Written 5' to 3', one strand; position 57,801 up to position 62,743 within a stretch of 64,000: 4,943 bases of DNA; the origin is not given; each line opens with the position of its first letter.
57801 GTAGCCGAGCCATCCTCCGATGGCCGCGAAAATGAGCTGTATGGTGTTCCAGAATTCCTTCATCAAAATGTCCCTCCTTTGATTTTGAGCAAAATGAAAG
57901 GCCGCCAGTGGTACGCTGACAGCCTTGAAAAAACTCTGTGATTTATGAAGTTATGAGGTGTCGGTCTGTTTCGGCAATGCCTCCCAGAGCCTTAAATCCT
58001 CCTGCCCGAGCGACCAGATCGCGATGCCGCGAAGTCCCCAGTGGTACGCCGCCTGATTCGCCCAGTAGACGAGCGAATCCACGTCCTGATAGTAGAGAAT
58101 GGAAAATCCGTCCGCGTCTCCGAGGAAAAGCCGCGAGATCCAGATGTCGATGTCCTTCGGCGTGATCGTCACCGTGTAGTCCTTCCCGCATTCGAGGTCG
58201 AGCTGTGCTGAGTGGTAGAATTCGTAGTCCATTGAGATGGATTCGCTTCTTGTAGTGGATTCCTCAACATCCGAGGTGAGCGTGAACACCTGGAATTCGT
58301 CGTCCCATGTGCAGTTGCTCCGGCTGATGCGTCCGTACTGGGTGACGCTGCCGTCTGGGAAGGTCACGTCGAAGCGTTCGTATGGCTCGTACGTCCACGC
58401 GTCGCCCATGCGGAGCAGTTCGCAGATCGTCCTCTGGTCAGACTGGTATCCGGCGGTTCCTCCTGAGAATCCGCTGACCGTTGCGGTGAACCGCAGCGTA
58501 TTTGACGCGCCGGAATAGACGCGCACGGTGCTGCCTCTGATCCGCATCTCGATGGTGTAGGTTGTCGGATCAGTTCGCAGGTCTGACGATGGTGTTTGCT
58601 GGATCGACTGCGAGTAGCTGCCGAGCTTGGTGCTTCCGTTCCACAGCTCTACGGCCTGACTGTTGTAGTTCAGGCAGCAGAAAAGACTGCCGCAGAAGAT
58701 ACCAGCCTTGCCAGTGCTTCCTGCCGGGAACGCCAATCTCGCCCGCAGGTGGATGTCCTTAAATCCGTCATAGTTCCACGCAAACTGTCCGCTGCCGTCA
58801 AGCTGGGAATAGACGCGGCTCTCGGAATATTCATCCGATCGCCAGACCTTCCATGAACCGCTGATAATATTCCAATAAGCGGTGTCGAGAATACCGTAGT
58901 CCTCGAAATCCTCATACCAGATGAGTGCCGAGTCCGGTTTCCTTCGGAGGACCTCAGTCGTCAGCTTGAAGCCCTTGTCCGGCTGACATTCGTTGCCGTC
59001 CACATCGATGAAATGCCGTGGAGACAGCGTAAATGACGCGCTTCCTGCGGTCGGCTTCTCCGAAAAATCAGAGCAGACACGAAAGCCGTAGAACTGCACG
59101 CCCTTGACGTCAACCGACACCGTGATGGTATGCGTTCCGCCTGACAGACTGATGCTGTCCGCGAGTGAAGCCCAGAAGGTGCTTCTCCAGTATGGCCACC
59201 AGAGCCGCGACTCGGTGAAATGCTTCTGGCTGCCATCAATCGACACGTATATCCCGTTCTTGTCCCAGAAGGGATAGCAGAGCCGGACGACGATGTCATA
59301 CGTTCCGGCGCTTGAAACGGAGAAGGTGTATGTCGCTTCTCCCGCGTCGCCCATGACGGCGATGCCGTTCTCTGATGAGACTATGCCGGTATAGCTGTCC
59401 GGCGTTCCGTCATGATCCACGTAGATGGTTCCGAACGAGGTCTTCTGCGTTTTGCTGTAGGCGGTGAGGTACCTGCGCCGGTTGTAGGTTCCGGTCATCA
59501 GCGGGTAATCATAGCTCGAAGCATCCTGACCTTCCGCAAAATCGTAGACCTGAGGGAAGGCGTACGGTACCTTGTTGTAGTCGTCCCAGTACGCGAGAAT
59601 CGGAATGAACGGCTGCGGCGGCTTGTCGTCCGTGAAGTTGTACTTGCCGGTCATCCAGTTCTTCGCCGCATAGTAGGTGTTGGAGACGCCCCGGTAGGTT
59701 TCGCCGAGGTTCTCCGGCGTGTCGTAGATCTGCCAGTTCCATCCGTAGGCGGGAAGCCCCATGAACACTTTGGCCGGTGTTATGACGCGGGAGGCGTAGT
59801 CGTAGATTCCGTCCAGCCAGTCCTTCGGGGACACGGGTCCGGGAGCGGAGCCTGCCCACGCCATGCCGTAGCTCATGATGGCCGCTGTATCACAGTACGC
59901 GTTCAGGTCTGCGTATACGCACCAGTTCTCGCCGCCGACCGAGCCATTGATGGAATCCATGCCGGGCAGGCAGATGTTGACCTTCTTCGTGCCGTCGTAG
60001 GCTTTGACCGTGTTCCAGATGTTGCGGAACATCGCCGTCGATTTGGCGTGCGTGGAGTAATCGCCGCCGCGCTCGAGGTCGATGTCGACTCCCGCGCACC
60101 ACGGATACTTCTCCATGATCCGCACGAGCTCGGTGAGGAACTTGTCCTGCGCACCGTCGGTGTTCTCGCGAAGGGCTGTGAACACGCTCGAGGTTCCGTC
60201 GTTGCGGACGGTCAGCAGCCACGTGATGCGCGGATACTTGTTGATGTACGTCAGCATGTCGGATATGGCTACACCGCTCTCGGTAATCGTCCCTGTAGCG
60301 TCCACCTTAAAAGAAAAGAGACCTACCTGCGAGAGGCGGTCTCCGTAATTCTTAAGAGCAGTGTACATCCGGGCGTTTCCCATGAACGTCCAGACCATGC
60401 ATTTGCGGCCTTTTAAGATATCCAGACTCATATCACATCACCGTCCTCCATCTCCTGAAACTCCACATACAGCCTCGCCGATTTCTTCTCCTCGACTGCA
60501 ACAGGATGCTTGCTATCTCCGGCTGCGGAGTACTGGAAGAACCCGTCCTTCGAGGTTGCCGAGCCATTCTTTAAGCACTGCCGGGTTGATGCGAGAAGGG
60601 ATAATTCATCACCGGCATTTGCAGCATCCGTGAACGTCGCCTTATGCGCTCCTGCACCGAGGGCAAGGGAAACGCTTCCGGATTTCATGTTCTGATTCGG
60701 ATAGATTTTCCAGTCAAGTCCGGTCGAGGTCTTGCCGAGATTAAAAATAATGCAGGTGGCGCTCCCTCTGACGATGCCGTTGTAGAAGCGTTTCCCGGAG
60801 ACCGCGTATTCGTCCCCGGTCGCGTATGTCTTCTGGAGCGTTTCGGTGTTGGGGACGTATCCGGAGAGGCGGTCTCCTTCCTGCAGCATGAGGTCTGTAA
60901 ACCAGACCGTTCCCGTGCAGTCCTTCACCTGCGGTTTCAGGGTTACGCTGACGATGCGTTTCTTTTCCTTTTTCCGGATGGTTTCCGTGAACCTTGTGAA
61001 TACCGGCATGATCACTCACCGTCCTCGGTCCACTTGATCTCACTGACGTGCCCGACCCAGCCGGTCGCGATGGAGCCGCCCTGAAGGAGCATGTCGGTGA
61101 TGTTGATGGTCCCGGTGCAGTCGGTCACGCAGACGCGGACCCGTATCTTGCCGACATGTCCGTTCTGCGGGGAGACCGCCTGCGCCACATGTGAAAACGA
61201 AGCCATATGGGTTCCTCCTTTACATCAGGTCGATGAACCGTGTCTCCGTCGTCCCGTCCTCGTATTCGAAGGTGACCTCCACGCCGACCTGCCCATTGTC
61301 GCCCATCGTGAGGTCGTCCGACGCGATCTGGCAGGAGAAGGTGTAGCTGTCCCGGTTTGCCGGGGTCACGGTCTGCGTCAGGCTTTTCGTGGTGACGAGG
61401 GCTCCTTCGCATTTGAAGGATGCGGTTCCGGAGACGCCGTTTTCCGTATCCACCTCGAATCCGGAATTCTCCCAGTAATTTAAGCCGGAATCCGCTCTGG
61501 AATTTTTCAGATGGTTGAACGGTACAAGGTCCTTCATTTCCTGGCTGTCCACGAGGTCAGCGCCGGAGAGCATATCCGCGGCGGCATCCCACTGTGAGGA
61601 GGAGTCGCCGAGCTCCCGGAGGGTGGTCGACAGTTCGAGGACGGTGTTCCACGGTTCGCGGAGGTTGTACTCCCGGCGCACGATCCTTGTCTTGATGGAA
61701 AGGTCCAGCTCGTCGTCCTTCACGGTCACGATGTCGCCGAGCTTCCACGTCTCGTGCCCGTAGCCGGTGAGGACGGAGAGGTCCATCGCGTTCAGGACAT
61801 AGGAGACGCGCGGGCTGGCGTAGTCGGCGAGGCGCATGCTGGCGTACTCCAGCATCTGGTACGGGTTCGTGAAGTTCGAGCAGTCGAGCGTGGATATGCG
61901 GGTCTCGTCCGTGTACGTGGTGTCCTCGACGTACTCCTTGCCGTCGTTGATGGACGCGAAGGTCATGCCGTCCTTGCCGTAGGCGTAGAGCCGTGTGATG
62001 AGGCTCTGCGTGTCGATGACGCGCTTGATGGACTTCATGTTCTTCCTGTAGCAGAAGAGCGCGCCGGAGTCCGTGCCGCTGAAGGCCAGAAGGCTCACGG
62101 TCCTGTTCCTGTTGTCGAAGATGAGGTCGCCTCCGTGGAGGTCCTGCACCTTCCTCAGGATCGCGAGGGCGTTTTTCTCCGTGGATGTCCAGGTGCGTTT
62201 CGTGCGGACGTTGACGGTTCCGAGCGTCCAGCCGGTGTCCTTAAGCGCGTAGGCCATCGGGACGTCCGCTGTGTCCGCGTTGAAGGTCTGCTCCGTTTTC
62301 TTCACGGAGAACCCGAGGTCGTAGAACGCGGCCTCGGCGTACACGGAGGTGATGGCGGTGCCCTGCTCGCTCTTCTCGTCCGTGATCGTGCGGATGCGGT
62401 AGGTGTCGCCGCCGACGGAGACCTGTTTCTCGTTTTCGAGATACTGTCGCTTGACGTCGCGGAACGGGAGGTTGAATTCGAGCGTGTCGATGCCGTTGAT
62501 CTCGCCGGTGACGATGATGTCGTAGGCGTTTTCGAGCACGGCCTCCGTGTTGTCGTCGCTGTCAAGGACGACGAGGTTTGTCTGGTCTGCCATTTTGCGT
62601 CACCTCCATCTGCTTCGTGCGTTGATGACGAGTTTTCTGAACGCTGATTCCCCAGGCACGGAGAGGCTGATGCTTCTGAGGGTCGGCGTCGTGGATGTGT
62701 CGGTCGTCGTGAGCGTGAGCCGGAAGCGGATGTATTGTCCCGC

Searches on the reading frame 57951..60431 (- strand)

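Call 88: search_protein_families(library=pfam, proteins=[window:57951-60431:-], max_evalue=0.00001)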
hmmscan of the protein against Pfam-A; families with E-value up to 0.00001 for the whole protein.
window:57951-60431:- (826 aa): 1 family
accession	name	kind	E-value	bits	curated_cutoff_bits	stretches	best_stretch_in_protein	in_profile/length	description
PF00704.34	Glyco_hydro_18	-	4e-12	46.9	29.6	1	60-291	55-279/317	Glycosyl hydrolases family 18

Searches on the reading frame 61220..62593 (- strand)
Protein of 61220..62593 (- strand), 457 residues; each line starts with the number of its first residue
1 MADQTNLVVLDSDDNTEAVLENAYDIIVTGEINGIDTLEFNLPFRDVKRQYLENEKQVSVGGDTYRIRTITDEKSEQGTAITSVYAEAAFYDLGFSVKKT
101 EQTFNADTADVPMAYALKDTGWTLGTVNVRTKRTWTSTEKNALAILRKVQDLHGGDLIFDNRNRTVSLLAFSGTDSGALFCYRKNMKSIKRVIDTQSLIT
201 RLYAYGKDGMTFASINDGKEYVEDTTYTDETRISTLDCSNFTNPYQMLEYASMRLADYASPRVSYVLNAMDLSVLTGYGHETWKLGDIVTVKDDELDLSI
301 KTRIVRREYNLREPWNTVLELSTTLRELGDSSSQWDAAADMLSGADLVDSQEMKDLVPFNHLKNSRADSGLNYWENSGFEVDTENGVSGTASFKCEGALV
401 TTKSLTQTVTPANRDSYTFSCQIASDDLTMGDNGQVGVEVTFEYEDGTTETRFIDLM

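Call 88: search_protein_families(library=pfam, proteins=[window:61220-62593:-], max_evalue=0.00001)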
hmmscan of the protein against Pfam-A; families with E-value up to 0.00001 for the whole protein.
window:61220-62593:- (457 aa): 2 families
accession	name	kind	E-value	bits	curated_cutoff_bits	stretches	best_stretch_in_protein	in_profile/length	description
PF06605.17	Prophage_tail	-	6.3e-76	255.8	31.3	1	90-334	1-249/250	Prophage endopeptidase tail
PF18994.6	Prophage_tailD1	-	7.3e-17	61.8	23.6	1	7-88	1-84/84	Prophage endopeptidase tail N-terminal domain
